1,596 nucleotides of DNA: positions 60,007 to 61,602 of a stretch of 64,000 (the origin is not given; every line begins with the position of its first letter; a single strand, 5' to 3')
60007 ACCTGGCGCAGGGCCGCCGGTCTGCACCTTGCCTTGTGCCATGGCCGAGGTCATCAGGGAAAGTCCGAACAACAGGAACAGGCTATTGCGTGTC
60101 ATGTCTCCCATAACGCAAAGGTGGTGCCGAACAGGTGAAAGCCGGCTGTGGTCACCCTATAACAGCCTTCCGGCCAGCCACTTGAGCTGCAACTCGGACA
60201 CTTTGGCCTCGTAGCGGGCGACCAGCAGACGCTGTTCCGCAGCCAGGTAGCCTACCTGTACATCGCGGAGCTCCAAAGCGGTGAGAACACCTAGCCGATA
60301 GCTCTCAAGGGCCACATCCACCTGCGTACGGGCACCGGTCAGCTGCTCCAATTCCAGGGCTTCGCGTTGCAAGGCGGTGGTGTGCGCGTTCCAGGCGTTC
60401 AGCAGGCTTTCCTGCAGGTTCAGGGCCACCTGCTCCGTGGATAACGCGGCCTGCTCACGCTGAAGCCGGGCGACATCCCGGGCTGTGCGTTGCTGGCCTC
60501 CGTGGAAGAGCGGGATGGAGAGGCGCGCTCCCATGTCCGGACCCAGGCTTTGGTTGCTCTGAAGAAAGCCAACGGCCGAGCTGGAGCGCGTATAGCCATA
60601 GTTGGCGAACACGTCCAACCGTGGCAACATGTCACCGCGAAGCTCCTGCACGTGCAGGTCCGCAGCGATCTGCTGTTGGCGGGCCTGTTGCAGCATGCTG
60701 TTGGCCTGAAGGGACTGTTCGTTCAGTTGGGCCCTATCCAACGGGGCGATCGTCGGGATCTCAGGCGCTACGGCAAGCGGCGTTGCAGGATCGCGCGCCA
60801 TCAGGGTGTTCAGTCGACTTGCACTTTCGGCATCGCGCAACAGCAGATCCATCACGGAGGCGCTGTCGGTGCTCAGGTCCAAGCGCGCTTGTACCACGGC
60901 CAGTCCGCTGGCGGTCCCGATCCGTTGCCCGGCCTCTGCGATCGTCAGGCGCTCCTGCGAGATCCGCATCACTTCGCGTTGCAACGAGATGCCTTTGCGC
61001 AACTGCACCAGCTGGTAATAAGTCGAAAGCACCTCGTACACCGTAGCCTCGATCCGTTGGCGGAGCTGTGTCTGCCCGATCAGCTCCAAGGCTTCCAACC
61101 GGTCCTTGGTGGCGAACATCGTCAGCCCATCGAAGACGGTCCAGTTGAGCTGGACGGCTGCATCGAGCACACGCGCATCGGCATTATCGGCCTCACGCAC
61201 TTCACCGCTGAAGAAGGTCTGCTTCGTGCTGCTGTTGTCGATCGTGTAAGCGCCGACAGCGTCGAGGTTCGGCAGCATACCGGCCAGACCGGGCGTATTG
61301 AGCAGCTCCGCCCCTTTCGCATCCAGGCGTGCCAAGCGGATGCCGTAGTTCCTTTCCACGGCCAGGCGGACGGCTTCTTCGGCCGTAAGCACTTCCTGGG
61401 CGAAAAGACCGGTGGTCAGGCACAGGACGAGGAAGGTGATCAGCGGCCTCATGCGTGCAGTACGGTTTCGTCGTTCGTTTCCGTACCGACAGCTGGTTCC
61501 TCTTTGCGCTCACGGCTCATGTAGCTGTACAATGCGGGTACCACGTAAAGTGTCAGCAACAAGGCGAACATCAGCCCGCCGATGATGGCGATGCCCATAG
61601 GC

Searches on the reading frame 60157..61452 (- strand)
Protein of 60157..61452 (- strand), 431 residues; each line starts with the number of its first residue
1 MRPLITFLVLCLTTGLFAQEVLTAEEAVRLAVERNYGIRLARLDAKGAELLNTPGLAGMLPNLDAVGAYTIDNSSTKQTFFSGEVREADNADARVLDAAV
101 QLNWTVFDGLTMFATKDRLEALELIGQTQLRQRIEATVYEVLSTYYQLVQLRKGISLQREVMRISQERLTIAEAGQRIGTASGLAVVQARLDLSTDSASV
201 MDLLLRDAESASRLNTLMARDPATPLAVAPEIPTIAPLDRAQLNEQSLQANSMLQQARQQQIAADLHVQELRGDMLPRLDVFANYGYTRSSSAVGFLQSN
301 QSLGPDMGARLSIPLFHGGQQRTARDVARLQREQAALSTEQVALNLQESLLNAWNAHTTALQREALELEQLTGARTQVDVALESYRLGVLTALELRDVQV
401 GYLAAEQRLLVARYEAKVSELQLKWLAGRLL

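Call 114: find_encoding_contigs(protein=window:60157-61452:-, flank=10000, max_places=1)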
Protein window:60157-61452:- (431 aa): 5 contigs read that carry it; 1 place shown.
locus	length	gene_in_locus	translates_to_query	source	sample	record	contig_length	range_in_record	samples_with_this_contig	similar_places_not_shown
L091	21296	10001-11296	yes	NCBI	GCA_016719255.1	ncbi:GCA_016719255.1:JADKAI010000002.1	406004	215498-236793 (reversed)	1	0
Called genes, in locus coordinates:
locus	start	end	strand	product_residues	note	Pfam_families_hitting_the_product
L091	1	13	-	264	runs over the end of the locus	PF02673:BacA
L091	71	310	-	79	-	PF11297:DUF3098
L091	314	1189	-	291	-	PF18075:FtsX_ECD, PF02687:FtsX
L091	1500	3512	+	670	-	PF00133:tRNA-synt_1, PF09334:tRNA-synt_1g, PF13603:tRNA-synt_1_2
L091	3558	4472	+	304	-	PF00133:tRNA-synt_1 (weak), PF08264:Anticodon_1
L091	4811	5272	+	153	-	PF12802:MarR_2, PF01047:MarR, PF13463:HTH_27 (weak)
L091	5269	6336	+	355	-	PF25917:BSH_RND, PF25973:BSH_CzcB, PF25876:HH_MFP_RND, PF25944:Beta-barrel_RND, PF25954:Beta-barrel_RND_2, PF25967:RND-MFP_C, PF25989:YknX_C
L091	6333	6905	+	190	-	-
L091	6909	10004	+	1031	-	PF00873:ACR_tran, PF03176:MMPL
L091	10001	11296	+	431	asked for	PF02321:OEP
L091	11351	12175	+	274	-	PF11306:DUF3108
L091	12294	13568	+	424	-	PF19425:Csd3_N2, PF01551:Peptidase_M23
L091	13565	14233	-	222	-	PF01370:Epimerase (weak), PF13460:NAD_binding_10 (weak)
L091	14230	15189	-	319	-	-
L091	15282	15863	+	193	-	-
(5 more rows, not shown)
